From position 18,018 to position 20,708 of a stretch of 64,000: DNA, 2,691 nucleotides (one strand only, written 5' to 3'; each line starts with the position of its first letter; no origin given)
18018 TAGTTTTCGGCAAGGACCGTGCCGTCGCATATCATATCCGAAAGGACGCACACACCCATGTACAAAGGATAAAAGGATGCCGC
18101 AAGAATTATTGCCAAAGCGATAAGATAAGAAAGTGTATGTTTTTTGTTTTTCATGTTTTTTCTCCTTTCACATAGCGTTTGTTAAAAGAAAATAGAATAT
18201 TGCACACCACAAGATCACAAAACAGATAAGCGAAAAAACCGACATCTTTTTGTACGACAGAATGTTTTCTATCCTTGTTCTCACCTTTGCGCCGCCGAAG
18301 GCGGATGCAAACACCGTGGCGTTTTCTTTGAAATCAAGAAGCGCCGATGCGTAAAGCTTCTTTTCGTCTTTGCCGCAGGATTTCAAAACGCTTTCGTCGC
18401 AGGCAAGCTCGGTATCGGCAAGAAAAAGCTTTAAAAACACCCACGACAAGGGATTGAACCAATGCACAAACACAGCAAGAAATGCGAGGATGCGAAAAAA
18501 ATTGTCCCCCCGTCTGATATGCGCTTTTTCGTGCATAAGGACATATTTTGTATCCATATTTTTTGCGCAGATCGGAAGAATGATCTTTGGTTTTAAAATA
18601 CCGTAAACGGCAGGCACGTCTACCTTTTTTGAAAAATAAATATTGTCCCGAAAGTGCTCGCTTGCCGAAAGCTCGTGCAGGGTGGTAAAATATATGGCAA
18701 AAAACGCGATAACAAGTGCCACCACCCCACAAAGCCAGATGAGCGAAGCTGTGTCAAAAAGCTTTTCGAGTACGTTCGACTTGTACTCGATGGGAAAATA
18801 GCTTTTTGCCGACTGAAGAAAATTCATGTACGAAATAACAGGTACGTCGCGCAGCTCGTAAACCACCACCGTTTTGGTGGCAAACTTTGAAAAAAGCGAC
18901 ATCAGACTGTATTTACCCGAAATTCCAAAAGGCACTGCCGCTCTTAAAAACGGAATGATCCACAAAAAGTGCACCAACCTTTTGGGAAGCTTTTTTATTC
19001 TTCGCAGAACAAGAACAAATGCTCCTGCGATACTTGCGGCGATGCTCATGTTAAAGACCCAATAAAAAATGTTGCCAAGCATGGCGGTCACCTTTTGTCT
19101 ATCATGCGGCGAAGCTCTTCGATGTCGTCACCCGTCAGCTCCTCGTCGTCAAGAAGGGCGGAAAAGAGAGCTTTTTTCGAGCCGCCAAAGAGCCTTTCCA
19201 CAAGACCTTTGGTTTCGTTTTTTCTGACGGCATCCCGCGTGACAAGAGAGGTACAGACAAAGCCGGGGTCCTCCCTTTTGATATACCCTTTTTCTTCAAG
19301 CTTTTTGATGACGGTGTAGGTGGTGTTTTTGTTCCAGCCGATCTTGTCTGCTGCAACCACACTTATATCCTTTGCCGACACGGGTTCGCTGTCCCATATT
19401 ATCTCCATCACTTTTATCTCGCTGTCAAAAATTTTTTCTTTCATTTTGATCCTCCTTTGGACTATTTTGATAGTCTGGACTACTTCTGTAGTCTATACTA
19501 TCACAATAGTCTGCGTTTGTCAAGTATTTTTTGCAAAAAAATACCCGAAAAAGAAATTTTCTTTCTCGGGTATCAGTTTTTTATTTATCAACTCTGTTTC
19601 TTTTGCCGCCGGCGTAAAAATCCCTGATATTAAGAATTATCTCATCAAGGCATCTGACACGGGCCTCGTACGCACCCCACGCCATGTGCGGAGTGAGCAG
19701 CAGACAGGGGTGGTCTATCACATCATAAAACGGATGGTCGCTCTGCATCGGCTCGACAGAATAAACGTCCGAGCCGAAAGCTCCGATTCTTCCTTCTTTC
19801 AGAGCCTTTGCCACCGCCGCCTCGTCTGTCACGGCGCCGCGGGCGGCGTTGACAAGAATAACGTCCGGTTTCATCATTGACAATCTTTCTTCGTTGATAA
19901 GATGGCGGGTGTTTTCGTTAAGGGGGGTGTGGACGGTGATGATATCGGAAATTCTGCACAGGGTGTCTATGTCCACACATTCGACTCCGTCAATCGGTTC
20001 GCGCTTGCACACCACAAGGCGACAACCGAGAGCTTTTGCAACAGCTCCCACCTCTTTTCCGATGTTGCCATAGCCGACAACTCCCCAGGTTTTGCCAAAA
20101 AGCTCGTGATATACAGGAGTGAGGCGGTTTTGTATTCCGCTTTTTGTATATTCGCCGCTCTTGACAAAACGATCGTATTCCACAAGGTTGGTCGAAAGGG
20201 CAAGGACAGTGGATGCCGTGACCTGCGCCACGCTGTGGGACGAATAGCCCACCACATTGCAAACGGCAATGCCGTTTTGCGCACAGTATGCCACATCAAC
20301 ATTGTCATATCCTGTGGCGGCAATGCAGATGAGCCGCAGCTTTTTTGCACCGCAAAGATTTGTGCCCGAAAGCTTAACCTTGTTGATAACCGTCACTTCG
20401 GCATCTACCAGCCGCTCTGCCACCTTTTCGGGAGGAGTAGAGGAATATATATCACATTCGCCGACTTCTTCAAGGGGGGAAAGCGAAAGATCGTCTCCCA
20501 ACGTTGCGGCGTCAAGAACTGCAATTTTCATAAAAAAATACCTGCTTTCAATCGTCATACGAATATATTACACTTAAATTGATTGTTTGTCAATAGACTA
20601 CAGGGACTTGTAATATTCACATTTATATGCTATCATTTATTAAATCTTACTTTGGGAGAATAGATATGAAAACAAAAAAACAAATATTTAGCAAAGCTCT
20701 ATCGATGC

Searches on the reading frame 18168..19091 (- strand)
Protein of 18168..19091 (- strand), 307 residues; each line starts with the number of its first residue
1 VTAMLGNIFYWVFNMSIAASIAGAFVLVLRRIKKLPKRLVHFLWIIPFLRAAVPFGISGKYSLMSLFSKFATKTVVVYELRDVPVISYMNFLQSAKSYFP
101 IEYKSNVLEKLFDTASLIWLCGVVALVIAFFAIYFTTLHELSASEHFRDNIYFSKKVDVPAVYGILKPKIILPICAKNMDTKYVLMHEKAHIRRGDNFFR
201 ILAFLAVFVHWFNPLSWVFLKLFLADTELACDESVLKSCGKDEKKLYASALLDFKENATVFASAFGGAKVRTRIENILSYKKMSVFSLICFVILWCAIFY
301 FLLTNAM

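Call 15: search_protein_families(library=pfam, proteins=[window:18168-19091:-], max_evalue=0.001)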
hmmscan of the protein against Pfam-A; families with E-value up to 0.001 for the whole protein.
window:18168-19091:- (307 aa): 1 family
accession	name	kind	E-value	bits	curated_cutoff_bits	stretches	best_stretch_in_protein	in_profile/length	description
PF05569.17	Peptidase_M56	-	1.8e-43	149.3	31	1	12-267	3-279/296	BlaR1 peptidase M56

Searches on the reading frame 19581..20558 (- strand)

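Call 15: search_protein_families(library=pfam, proteins=[window:19581-20558:-], max_evalue=0.001)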
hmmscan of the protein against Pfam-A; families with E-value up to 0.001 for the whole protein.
window:19581-20558:- (325 aa): 4 families
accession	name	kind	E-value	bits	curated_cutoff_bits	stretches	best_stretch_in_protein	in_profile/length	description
PF02826.25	2-Hacid_dh_C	-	1.1e-50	171.9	25.1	1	117-293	3-178/178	D-isomer specific 2-hydroxyacid dehydrogenase, NAD binding domain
PF00389.36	2-Hacid_dh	-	5.2e-22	78.4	24.6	1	23-320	9-129/134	D-isomer specific 2-hydroxyacid dehydrogenase, catalytic domain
PF00670.27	AdoHcyase_NAD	-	1.3e-06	29.1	27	1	153-239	21-110/162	S-adenosyl-L-homocysteine hydrolase, NAD binding domain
PF13478.12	XdhC_C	-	0.00077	20.4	29.7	0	160-264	3-78/125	XdhC Rossmann domain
